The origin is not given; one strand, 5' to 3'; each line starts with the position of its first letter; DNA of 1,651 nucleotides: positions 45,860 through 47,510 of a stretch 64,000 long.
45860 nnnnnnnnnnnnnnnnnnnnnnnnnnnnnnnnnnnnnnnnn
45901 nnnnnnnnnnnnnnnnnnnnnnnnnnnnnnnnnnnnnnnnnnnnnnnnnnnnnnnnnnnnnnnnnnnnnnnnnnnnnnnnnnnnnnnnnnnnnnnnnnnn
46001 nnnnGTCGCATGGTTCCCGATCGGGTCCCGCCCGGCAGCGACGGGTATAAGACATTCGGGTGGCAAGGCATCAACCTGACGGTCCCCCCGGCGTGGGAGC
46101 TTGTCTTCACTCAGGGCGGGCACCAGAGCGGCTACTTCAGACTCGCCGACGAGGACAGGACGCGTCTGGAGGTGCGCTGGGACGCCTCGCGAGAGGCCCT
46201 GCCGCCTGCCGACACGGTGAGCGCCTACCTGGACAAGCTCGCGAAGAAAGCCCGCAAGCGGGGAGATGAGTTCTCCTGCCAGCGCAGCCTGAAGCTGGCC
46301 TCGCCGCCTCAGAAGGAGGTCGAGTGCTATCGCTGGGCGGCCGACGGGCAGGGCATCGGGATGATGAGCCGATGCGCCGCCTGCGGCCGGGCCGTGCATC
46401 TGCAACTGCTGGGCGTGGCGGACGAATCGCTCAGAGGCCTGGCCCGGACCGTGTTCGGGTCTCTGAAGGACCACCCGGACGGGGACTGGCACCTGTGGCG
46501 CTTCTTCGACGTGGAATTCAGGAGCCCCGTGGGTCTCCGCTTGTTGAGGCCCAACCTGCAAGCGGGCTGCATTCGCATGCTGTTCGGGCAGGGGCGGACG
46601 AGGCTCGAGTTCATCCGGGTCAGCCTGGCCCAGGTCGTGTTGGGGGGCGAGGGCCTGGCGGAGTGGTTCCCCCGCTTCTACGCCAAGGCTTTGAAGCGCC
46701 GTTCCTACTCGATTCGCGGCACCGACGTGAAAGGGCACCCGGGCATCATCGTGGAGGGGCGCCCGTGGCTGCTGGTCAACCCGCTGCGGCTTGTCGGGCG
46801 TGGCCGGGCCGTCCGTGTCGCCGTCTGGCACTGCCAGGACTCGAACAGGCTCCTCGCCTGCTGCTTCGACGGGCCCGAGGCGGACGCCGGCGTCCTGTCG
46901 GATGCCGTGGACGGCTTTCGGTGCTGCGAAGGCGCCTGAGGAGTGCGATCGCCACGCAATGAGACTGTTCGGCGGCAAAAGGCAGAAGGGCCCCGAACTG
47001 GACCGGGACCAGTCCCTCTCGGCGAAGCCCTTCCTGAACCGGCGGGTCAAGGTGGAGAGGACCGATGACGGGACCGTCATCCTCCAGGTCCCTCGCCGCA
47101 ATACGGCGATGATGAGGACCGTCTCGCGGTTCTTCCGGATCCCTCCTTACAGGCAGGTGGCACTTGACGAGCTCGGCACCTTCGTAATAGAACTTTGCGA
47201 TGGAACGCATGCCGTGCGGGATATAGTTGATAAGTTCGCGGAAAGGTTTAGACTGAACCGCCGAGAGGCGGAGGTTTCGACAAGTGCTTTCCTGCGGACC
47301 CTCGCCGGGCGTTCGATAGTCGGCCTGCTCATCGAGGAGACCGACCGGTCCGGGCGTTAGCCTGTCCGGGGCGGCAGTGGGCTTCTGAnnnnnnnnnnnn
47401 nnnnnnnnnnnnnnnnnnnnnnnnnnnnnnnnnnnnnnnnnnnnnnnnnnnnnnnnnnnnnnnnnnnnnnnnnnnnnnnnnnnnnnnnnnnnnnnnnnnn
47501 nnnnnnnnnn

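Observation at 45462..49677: Zinc-ribbon-STAS / unknown 309-aa protein / PqqD-like / MacB-type ABC transporter cluster: candidate uncharacterised module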

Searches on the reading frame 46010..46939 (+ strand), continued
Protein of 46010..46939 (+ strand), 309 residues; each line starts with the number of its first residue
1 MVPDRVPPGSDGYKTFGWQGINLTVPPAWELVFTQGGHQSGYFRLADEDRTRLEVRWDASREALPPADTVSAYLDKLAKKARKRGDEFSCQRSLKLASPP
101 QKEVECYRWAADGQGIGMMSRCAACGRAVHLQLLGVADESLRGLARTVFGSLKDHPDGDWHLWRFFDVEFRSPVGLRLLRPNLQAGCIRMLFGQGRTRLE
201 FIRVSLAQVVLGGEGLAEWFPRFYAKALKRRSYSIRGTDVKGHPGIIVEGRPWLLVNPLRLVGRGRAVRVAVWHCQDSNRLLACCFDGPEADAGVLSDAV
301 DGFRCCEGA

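Call 70: list_cluster_members(proteins=[P0076, P0085, P0092, P0104, P0110, P0131, P0146, P0164, P0195, P0212])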
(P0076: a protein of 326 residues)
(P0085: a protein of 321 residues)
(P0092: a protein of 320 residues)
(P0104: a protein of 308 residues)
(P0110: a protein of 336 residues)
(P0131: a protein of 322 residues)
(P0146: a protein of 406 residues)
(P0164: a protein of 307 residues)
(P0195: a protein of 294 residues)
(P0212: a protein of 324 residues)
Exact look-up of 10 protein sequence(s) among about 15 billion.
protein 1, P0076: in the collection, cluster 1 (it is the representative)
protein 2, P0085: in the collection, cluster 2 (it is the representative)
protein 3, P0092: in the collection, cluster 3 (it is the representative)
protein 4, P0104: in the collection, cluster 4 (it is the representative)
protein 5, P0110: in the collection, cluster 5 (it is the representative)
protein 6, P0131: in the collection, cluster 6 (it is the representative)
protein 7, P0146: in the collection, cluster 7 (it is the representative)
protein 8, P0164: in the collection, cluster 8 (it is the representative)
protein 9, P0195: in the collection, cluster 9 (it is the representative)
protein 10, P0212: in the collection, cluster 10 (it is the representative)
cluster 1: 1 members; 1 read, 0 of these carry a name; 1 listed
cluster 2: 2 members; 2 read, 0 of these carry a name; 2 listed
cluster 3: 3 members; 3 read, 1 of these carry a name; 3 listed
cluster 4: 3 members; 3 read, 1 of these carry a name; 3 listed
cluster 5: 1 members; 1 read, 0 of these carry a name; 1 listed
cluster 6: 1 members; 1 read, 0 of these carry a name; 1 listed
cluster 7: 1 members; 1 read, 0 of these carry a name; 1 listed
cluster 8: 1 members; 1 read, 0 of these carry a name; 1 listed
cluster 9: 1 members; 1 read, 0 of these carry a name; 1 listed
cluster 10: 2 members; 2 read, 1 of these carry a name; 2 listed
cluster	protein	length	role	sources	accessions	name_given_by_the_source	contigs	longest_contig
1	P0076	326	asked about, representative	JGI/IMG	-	-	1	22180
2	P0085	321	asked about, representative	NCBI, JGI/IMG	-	-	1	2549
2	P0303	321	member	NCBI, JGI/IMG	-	-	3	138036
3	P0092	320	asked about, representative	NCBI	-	-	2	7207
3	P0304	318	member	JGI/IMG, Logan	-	hypothetical protein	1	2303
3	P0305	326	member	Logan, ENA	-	-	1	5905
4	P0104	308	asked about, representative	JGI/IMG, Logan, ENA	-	-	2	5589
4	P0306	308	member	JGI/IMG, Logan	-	hypothetical protein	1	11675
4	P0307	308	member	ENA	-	-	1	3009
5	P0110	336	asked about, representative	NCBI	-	-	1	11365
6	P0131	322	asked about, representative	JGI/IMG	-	-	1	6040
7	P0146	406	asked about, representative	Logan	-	-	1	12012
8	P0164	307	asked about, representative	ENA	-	-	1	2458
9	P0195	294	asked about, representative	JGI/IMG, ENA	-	-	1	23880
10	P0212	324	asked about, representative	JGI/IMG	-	hypothetical protein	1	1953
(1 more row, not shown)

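Call 71: find_encoding_contigs(protein=P0303, flank=9000, max_places=1)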
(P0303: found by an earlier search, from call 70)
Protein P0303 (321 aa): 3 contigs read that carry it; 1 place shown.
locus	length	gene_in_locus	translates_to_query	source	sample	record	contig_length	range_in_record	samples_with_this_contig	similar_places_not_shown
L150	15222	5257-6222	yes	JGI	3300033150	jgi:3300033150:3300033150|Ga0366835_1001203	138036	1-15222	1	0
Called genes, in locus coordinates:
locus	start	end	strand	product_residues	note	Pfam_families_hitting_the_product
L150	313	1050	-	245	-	PF04962:KduI (faint), PF02311:AraC_binding (weak), PF07883:Cupin_2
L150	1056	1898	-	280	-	PF01261:AP_endonuc_2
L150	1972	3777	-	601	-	-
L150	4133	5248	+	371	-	PF01098:FTSW_RODA_SPOVE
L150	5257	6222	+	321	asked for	-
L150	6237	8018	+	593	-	PF13428:TPR_14 (faint), PF07719:TPR_2 (faint), PF13414:TPR_11 (faint), PF13432:TPR_16 (weak), PF14559:TPR_19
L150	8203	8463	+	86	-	PF01197:Ribosomal_L31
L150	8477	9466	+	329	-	PF07136:DUF1385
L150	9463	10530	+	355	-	PF03462:PCRF, PF00472:RF-1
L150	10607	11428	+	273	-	PF17827:PrmC_N, PF05175:MTS, PF06325:PrmA (weak), PF12847:Methyltransf_18 (faint), PF09445:Methyltransf_15 (weak), PF13649:Methyltransf_25, PF13847:Methyltransf_31, PF08242:Methyltransf_12, +1 more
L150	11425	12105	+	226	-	PF01300:Sua5_yciO_yrdC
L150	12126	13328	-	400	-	PF15902:Sortilin-Vps10 (faint), PF24316:Tli3 (faint), PF02012:BNR (faint), PF13088:BNR_2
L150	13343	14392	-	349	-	PF00022:Actin (faint), PF06723:MreB_Mbl, PF11104:PilM_2 (faint), PF00012:HSP70, PF14450:FtsA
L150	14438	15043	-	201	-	PF02545:Maf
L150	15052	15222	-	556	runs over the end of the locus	PF03109:ABC1, PF27536:UbiB_helical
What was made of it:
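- One U309 homologue sits between FtsW/RodA and a TPR gene with no PqqD (call 71). One U309 homologue lies next to FtsW/RodA (call 71).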

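Call 72: find_encoding_contigs(protein=P0195, flank=9000, max_places=1)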
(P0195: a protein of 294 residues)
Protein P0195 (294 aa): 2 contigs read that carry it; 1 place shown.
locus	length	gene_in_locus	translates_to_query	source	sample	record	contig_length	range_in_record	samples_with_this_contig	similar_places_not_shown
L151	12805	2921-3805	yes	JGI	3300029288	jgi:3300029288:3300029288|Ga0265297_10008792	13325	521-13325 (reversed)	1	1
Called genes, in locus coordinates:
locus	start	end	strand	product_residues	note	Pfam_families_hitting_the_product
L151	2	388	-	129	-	?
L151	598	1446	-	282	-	-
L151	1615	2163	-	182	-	-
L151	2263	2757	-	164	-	-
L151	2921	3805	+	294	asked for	-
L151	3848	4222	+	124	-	PF05402:PqqD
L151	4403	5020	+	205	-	PF02687:FtsX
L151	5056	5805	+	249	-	PF00005:ABC_tran, PF13304:AAA_21 (faint)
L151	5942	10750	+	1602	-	PF04389:Peptidase_M28 (weak), PF00754:F5_F8_type_C, PF22633:F5_F8_type_C_2, PF12704:MacB_PCD (weak), PF02687:FtsX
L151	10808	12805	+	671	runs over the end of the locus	-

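Call 73: find_encoding_contigs(protein=P0146, flank=9000, max_places=1)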
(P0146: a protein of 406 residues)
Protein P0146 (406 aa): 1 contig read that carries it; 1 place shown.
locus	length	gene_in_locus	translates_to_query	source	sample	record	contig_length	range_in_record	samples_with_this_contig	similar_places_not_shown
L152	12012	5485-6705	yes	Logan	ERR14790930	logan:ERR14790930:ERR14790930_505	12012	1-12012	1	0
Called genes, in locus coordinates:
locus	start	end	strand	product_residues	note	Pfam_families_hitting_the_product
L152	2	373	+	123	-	?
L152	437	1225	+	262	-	PF02386:TrkH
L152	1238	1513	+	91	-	-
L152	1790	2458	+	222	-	PF09335:VTT_dom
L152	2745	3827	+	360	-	PF01594:AI-2E_transport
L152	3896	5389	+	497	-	-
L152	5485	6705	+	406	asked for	-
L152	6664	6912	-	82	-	-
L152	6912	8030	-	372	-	PF01208:URO-D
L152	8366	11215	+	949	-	-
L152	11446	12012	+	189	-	?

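Call 78: search_dna_similar(query=window:46010-46939:+, collection=plasmids, mode=protein, max_evalue=0.001, max_rows=10)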
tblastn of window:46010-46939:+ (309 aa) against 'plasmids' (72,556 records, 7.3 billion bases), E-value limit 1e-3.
No match.
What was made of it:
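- It is absent from plasmids (call 78).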

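Call 86: search_protein_families(library=pfam, alignment_id=A2, max_evalue=0.1)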
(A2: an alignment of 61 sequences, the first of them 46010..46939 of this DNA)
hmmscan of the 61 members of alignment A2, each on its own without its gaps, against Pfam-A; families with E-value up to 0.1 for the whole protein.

A. member 1, window:46010-46939:+ (309 aa): 1 family
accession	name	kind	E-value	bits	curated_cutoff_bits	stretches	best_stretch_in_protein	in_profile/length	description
PF08786.17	DcrB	-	0.087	13.4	27.2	0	47-116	20-89/127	DcrB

B. families by the number of members that match (of 61 scanned): 8 families
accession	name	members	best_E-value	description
PF18608.7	XAF1_C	2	0.057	XIAP-associated factor 1 C-terminal domain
PF21014.2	Slowpoke_C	1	0.014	Ca2+-activated K+ channel Slowpoke, TrkA_C like domain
PF01363.27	FYVE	1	0.02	FYVE zinc finger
PF22995.2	C2CH-3rd_BIRD-IDD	1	0.031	BIRD-IDD transcription factor, third C2HC zinc finger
PF05907.18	CXXC_Zn-b_euk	1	0.061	CXXC motif containing zinc binding protein, eukaryotic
PF18933.6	PsbP_2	1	0.082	PsbP-like protein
PF08786.17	DcrB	1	0.087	DcrB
PF19345.5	MTHFR_2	1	0.09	Mycobacterial methylenetetrahydrofolate reductase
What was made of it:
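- On Mog1/PsbP/DcrB-like fold superfamily (for U309): 0 of 61 members reach significance for any Pfam model (call 86).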

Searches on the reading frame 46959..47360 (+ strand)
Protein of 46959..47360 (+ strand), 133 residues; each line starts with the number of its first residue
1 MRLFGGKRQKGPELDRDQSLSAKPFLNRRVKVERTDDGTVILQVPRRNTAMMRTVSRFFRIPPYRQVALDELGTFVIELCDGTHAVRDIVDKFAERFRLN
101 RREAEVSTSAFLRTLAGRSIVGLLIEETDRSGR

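Call 3: search_protein_families(library=pfam, proteins=[window:46959-47360:+], max_evalue=0.1)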
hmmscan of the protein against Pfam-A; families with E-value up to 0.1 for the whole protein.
window:46959-47360:+ (133 aa): 2 families
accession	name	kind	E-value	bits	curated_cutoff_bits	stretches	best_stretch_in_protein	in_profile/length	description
PF05402.18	PqqD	-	1.7e-09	38.3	23.4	1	67-120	13-66/67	Coenzyme PQQ synthesis protein D (PqqD)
PF21782.3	PKMT_2nd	-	0.011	16.6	27.8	1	65-98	26-59/98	PKMT, C-terminal winged helix domain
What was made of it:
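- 46959..47360 (+): Extended RRE (PqqD-fold) protein, 133 aa; constant downstream partner of U309. PF05402 1.7e-9 (call 3).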

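Call 4: search_protein_families(library=ncbifam, proteins=[window:46959-47360:+], max_evalue=0.1)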
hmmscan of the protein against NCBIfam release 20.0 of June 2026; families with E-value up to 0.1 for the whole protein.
window:46959-47360:+ (133 aa): 7 families
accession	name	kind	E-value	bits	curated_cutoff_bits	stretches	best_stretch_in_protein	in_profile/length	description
TIGR03859.1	PQQ_PqqD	equivalog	3.1e-06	27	46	1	64-119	24-78/81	pyrroloquinoline quinone biosynthesis peptide chaperone PqqD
TIGR04248.1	SCM_PqqD_rel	equivalog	0.0004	20.6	100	1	68-122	28-82/84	SynChlorMet cassette protein ScmD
TIGR04302.1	geo_PqqD_fam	equivalog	0.0049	17.3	100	1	67-120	47-99/102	GeoRSP system PqqD family peptide chaperone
NF002535.0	PRK02079.1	equivalog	0.0078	16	101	1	67-98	36-67/92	pyrroloquinoline quinone biosynthesis peptide chaperone PqqD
NF033536.1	lasso_PqqD_Bac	exception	0.0086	16.2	80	1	69-121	34-86/88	lasso peptide biosynthesis PqqD family chaperone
NF033530.1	lasso_PqqD_Strm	exception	0.025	14.8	70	0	69-117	26-74/78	lasso peptide biosynthesis PqqD family chaperone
NF050149.1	RiPP_bind_ApyI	equivalog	0.037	13.3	200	1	64-96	206-237/260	RiPP maturation protein ApyI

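Call 34: find_homologous_proteins(query=window:46959-47360:+, max_evalue=0.001)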
Query window:46959-47360:+ (133 aa): 70 proteins with E <= 0.001 among 81 candidates.
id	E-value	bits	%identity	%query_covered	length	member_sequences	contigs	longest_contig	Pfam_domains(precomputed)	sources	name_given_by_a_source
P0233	1.2e-79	282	100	100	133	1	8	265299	PF05402.19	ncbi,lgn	-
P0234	2.4e-68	245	86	100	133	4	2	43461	PF05402.19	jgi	-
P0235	8.6e-59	215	79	97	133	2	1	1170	PF05402.19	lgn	-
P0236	2.1e-56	207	74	98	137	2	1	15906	PF05402.19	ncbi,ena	-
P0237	3.4e-56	206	73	99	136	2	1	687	PF05402.19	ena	-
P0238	9.8e-54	198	71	97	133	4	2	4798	PF05402.19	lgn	-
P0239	1.2e-51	191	68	100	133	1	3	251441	PF05402.19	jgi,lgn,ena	jgi:hypothetical protein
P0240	1.2e-51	191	69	100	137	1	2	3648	PF05402.19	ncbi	-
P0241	7.3e-51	189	70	97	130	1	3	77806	PF05402.19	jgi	-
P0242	8.0e-51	189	67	96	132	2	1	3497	PF05402.19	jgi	jgi:hypothetical protein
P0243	4.9e-50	186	70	97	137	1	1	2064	PF05402.19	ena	-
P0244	1.6e-49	185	70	95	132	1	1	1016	PF05402.19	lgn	-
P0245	1.6e-49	185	67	97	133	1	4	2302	PF05402.19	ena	-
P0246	2.4e-49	184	67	99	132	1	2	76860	PF05402.19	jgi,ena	-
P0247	3.3e-49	184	66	95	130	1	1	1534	PF05402.19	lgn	-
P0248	4.7e-49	183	70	94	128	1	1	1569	PF05402.19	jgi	jgi:hypothetical protein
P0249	9.8e-49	182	67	93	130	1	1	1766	PF05402.19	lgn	-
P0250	1.2e-48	182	67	93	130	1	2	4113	PF05402.19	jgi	jgi:hypothetical protein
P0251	1.2e-48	182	66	97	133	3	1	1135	PF05402.19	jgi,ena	-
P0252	2.6e-48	181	66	97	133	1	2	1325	PF05402.19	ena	-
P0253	3.2e-48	180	67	95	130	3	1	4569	PF05402.19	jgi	jgi:hypothetical protein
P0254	4.3e-48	180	66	98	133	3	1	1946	PF05402.19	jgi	jgi:hypothetical protein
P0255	6.5e-48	179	69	93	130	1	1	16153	PF05402.19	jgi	jgi:hypothetical protein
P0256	7.4e-48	179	67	95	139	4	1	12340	PF05402.19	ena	-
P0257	8.3e-48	179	67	97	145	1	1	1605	PF05402.19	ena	-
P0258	8.6e-48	179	64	97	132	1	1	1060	PF05402.19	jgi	jgi:hypothetical protein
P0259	1.8e-47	178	66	97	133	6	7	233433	PF05402.19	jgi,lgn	jgi:hypothetical protein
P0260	2.7e-47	177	67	97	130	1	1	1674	PF05402.19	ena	-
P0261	6.9e-47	176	68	95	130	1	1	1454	PF05402.19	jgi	jgi:hypothetical protein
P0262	9.1e-47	176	64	97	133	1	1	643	PF05402.19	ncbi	-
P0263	1.5e-46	175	62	97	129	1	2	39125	PF05402.19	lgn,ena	-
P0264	1.7e-46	175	70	89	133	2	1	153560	PF05402.19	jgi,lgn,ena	-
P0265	3.7e-46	174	67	95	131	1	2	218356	PF05402.19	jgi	jgi:hypothetical protein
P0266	6.7e-46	173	67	97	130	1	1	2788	PF05402.19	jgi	jgi:hypothetical protein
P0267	9.6e-46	172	64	99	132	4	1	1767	PF05402.19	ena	-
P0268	1.1e-45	172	62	98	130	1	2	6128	PF05402.19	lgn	-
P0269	1.6e-45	172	63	95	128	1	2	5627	PF05402.19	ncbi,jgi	ncbi:MAG: PqqD family protein [Planctomycetota bacterium]|jgi:hypothetical protein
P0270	1.8e-45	172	64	95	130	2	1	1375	PF05402.19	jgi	-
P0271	2.0e-45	171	67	95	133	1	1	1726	PF05402.19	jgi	jgi:hypothetical protein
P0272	2.2e-45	171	64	97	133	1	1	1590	PF05402.19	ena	-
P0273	3.5e-45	171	67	95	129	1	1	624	PF05402.19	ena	-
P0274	5.2e-45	170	61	100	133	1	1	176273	PF05402.19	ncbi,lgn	-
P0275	5.7e-45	170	63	94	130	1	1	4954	PF05402.19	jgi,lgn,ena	-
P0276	7.8e-45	170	64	97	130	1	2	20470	PF05402.19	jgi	-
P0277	8.5e-45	169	64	95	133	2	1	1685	PF05402.19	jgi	-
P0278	1.0e-44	169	66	95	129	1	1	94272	PF05402.19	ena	-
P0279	1.4e-44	169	65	96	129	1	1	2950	PF05402.19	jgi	jgi:hypothetical protein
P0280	2.2e-44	168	63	92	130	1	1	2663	PF05402.19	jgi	-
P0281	2.5e-44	168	71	86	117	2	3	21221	PF05402.19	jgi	-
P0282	4.0e-44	167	71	79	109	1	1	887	PF05402.19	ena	-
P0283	4.4e-44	167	62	92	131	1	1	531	PF05402.19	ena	-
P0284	5.8e-44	167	64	90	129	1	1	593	PF05402.19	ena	-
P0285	7.1e-44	166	62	94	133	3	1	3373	PF05402.19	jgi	jgi:hypothetical protein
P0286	1.5e-43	165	62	95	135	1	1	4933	PF05402.19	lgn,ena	-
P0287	3.7e-43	164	62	96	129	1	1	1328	PF05402.19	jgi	jgi:Coenzyme PQQ synthesis protein D (PqqD)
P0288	4.8e-43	164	63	95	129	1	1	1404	PF05402.19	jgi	jgi:hypothetical protein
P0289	1.3e-42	162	62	97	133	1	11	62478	PF05402.19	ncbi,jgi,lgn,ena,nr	ncbi:MAG: PqqD family protein [Candidatus Brocadiaceae bacterium]|nr:PqqD family protein [Candidatus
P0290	1.5e-42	162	62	98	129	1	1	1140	PF05402.19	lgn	-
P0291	1.5e-42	162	59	92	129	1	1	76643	PF05402.19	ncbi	-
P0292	1.6e-42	162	61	95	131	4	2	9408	PF05402.19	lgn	-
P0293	3.4e-42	161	64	97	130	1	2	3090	PF05402.19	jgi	jgi:hypothetical protein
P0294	3.6e-42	161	62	93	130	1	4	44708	PF05402.19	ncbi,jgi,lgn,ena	-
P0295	1.2e-41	159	65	86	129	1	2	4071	PF05402.19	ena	-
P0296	1.2e-41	159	65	86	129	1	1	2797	PF05402.19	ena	-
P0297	5.0e-41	157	62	95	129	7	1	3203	PF05402.19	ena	-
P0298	9.6e-40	153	60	95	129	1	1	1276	PF05402.19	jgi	-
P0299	8.1e-39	150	57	95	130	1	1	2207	PF05402.19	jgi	jgi:hypothetical protein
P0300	5.9e-36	141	64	78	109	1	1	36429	PF05402.19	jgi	-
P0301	7.4e-35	137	62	78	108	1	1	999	PF05402.19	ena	-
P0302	5.6e-33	131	61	75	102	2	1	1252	PF05402.19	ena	-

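Call 47: search_protein_families(library=padloc, proteins=[window:46959-47360:+], max_evalue=0.01)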
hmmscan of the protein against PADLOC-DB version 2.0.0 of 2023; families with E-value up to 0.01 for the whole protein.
window:46959-47360:+ (133 aa): 0 families

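Call 57: predict_structure(alignment_id=A4)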
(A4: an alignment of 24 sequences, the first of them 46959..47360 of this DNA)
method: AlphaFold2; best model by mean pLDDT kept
length: 133 residues; sequences in the alignment: 24
mean_pLDDT: 82.6   pTM: 0.69
mean pLDDT of the five models: 82.6, 82.4, 81.0, 79.1, 51.1
residues with pLDDT >= 90: 54; 70-90: 59; 50-70: 9; < 50: 11
segments of 3 or more residues with pLDDT < 50: 6-9, 129-133
pLDDT, mean of each block of 10 residues (from residue 1): 50 77 91 87 84 81 86 90 94 94 92 88 73 37
secondary structure, 60 per line:
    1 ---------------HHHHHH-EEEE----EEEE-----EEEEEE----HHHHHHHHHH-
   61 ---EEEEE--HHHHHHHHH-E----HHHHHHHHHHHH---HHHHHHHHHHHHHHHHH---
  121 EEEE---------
elements in order: H16-21 E23-26 E31-34 E40-45 H50-59 E64-68 H71-79 H86-97 H101-117 E121-124
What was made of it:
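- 46959..47360 (+): AlphaFold2 pLDDT 82.6, with an added N-terminal helix and strand, a helix 50-59 inserted between strands, and a C-terminal strand (call 57).
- Closest known: Discrete RiPP recognition elements. Different: About 45 extra residues: an N-terminal helix and strand, a helix inserted before beta3, and a C-terminal strand (call 57).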

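Call 59: fold_search(model_id=the predicted structure, library=pdb)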
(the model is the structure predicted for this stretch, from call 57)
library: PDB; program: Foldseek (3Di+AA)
matches with E <= 10: 319; with E <= 0.001: 0
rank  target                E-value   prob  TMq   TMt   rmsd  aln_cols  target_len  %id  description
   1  5v1v_A                1.4e-03  1.00  0.55  0.81   3.3        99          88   20  TbiB1 in Complex with the TbiA(alpha) Leader Peptide (released 2018-09-05)
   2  5sxy_MODEL_1_A        1.6e-03  1.00  0.52  0.70   2.2       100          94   19  The solution NMR structure for the PqqD truncation of Methylobacterium extorquens PqqCD representing a functio (released 2017-05-24)
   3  5v1u_B                2.4e-03  1.00  0.55  0.83   2.3        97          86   21  TbiB1 in Complex with the TbiA(beta) Leader Peptide (released 2018-09-05)
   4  5v1u_A                4.4e-03  1.00  0.55  0.84   2.3        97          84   21  TbiB1 in Complex with the TbiA(beta) Leader Peptide (released 2018-09-05)
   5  6jx3_B                5.3e-03  1.00  0.57  0.85   2.1       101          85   16  Lasso peptide synthetase B1 complexed with the leader peptide (released 2019-06-26)
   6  5v1u_C                6.4e-03  1.00  0.55  0.83   1.8        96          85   20  TbiB1 in Complex with the TbiA(beta) Leader Peptide (released 2018-09-05)
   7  5v1u_D                7.2e-03  1.00  0.54  0.84   2.3        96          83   21  TbiB1 in Complex with the TbiA(beta) Leader Peptide (released 2018-09-05)
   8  8hkr_B                1.2e-02  1.00  0.55  0.20   2.9       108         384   15  Crystal Structure of Histone H3 Lysine 79 (H3K79) Methyltransferase Rv2067c from Mycobacterium tuberculosis (released 2023-10-18)
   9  8hkr_A                1.9e-02  1.00  0.54  0.20   2.8       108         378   14  Crystal Structure of Histone H3 Lysine 79 (H3K79) Methyltransferase Rv2067c from Mycobacterium tuberculosis (released 2023-10-18)
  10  6ec7                  2.7e-02  0.99  0.50  0.10   4.9       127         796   12  Glutamylation domain, TbtB, from thiomuracin biosynthesis (released 2019-08-14)
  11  6ec8                  4.7e-02  0.98  0.45  0.09   4.8       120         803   11  Glutamylation domain, TbtB, from thiomuracin biosynthesis bound to 5'-phosphodesmethylglutamycin (released 2019-06-19)
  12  5ehk_A                6.8e-02  0.99  0.50  0.08   4.6       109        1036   12  Crystal structure of tRNA dependent lantibiotic dehydratase MibB from Microbispora sp. 107891 (released 2016-03-02)
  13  3g2b                  1.1e-01  0.94  0.40  0.58  14.0       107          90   20  crystal structure of PqqD from xanthomonas campestris (released 2009-09-01)
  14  8i9p_Ce               1.3e-01  0.35  0.22  0.16  14.8       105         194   10  Cryo-EM structure of a Chaetomium thermophilum pre-60S ribosomal subunit - State Mak16 (released 2023-05-17)
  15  7vzq_A                1.6e-01  0.82  0.41  0.10   6.2       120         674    9  The structure of GdmN V24Y/G157A/R158A/G188R mutant in complex with carbamoyl adenylate intermediate (released 2022-11-16)
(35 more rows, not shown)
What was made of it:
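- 46959..47360 (+): Foldseek: lasso B1 proteins TbiB1 and 6jx3 (TM 0.81-0.85) and PqqD (call 59).
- On RRE-dependent RiPP biosynthetic gene cluster: The model matches TbiB1 and PqqD (call 59).
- Closest known: Discrete RiPP recognition elements. Same: Same winged-helix fold, with TM-score 0.81-0.85 on the solved proteins and a PF05402 match (calls 3, 59).
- The RRE model superposes on lasso B1 proteins solved with bound leader peptides (call 59), and PF05402 is significant (call 3).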
